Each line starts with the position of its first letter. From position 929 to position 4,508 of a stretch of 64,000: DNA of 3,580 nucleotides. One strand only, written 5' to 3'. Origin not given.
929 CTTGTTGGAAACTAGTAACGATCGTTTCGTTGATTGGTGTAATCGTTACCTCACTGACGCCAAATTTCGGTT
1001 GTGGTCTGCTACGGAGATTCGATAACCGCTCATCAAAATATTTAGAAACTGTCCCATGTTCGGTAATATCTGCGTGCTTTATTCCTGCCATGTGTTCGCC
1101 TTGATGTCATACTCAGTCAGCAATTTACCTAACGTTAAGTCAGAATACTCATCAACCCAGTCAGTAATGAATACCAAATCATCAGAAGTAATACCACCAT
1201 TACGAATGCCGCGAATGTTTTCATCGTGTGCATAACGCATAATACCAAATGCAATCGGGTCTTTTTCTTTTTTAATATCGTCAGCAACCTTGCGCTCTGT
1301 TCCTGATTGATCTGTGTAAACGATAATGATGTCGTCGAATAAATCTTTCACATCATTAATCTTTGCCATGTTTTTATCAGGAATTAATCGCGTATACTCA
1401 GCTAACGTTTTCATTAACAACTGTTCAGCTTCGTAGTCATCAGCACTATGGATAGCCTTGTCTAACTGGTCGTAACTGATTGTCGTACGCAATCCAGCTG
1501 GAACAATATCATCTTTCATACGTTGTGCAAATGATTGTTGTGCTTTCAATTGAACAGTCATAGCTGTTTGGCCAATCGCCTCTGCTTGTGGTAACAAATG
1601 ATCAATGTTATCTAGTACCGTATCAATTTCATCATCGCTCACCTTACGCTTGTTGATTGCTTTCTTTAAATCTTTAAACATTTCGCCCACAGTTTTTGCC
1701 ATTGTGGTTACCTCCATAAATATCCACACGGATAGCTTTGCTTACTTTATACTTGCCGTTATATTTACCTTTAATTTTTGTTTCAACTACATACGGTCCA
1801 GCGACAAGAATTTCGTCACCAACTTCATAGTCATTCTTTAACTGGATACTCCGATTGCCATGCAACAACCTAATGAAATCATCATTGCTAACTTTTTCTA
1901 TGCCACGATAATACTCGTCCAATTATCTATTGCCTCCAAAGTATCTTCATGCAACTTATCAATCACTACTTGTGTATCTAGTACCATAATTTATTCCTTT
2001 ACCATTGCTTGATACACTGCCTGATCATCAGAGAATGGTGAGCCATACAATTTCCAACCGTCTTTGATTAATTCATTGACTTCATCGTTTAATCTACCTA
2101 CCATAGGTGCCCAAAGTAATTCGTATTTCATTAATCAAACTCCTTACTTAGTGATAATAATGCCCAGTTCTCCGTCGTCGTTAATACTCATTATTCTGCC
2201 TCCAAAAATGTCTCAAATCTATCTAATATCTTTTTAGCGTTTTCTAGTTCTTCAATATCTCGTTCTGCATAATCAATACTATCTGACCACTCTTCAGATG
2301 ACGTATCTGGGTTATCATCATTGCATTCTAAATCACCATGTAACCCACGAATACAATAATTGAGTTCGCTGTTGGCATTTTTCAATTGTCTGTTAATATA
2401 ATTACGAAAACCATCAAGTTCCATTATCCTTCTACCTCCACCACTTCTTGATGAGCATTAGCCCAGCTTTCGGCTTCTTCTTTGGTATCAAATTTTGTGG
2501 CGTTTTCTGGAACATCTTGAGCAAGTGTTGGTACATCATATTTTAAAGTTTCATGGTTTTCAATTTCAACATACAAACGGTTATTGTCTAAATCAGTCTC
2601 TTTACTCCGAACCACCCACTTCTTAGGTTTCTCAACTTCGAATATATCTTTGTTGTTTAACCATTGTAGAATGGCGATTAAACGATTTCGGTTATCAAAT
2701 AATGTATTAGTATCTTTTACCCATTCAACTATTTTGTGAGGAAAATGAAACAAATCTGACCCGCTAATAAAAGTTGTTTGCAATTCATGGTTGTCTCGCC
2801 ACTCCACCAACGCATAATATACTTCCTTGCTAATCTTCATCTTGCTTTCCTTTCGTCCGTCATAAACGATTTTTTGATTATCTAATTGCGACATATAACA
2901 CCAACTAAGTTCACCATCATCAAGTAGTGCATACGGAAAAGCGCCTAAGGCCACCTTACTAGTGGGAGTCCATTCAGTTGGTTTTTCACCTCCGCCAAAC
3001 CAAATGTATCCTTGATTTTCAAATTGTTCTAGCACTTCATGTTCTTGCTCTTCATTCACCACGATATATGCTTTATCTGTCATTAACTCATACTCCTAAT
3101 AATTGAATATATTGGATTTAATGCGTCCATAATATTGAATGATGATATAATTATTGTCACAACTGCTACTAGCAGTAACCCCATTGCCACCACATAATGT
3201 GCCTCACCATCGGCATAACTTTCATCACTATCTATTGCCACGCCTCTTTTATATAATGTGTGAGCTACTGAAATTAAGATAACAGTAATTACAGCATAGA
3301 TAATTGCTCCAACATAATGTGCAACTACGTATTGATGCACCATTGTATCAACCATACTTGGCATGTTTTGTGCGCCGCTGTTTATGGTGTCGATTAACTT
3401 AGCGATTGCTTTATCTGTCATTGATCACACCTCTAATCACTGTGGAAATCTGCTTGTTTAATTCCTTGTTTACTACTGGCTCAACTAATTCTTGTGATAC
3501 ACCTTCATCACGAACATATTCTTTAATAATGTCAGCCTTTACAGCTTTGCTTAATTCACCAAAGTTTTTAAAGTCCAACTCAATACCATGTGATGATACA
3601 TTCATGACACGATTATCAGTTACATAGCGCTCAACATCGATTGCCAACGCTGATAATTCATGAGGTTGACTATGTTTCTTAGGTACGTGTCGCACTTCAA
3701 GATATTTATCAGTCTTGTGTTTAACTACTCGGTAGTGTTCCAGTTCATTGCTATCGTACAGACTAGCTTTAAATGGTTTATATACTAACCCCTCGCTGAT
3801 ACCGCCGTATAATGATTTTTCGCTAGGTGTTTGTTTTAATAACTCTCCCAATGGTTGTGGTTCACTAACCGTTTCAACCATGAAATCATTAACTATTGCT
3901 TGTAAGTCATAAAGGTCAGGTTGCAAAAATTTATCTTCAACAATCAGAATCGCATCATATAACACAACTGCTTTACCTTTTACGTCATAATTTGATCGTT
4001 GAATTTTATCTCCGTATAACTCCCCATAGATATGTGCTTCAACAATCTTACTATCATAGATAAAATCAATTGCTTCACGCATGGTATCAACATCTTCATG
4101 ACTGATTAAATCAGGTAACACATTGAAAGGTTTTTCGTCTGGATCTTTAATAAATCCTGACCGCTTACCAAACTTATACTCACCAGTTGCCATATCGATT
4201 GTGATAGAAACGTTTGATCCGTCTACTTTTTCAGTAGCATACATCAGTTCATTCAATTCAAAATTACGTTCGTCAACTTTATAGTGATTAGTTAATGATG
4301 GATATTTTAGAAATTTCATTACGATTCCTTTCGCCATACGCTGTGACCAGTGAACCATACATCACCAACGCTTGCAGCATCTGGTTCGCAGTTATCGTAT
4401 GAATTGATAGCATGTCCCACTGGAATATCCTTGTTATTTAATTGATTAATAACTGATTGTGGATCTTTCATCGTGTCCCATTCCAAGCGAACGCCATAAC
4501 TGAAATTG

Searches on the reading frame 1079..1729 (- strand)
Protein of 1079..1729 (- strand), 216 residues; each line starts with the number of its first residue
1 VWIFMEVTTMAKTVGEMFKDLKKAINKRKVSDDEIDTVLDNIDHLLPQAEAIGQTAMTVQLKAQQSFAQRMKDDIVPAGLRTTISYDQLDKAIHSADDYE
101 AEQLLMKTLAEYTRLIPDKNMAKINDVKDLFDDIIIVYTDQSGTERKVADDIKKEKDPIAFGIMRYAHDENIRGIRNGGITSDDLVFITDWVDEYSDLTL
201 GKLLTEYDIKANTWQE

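Call 59: search_protein_families(library=phrogs, proteins=[window:1079-1729:-])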
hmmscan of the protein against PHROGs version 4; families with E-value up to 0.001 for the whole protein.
window:1079-1729:- (216 aa): 1 family
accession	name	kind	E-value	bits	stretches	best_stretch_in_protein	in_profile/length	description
phrog_10081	-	integration and excision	4e-22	80.1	1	15-210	9-189/254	transposase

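Call 86: search_protein_families(library=pfam, max_evalue=0.01, proteins=[window:1079-1729:-])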
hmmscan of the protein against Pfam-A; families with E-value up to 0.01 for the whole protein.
window:1079-1729:- (216 aa): 0 families

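Call 87: search_protein_families(library=ncbifam, max_evalue=0.01, proteins=[window:1079-1729:-])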
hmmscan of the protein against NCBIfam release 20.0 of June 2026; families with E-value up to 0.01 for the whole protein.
window:1079-1729:- (216 aa): 0 families

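Call 98: search_solved_structures(query=window:1079-1729:-, max_evalue=1)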
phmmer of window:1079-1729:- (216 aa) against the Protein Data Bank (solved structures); distinct sequences matched with E-value up to 1: 4.
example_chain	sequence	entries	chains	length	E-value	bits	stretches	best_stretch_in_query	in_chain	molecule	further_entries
5dae_A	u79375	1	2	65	0.25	14.4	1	16-48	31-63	AAEL006007-PA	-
1coz_A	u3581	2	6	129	0.28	14.2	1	75-151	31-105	PROTEIN (GLYCEROL-3-PHOSPHATE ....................) | glycerol-3-phosphate cytidylyltransferase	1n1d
7e50_A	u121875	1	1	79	0.38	13.7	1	16-48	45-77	AAEL006007-PA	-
4v58_G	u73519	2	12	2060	0.67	13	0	49-165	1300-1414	FATTY ACID SYNTHASE BETA SUBUNITS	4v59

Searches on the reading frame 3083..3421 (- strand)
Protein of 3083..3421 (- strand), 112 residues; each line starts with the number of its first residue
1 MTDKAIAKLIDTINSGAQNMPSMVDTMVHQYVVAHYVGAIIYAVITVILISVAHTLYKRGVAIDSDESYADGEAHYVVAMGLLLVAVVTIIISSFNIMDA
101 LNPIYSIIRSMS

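Call 59: search_protein_families(library=phrogs, proteins=[window:3083-3421:-])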
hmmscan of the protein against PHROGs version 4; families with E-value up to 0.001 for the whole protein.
window:3083-3421:- (112 aa): 1 family
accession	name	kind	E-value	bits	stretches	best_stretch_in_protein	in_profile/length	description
phrog_1486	-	moron, auxiliary metabolic gene and host takeover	0.00078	20.7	1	10-108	11-120/130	membrane protein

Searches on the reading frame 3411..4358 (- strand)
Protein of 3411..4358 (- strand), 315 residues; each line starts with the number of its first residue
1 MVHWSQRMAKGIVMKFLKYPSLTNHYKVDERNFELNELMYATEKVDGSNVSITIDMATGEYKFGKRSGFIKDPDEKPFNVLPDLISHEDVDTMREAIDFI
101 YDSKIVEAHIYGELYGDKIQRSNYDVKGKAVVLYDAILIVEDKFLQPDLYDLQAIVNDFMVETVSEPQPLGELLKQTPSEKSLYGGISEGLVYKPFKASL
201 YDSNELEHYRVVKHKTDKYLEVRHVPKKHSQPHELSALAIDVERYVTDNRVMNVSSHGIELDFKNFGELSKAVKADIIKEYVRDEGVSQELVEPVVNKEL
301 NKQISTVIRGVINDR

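Call 59: search_protein_families(library=phrogs, proteins=[window:3411-4358:-])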
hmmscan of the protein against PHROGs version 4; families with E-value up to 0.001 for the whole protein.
window:3411-4358:- (315 aa): 3 families
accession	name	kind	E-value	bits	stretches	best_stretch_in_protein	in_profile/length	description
phrog_548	-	DNA, RNA and nucleotide metabolism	6.8e-43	148.1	1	14-312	1-335/341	RNA ligase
phrog_27723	-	DNA, RNA and nucleotide metabolism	7.5e-05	23.8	1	243-309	13-80/88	RNA ligase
phrog_968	-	DNA, RNA and nucleotide metabolism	0.00038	20.5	1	40-222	187-391/398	RNA ligase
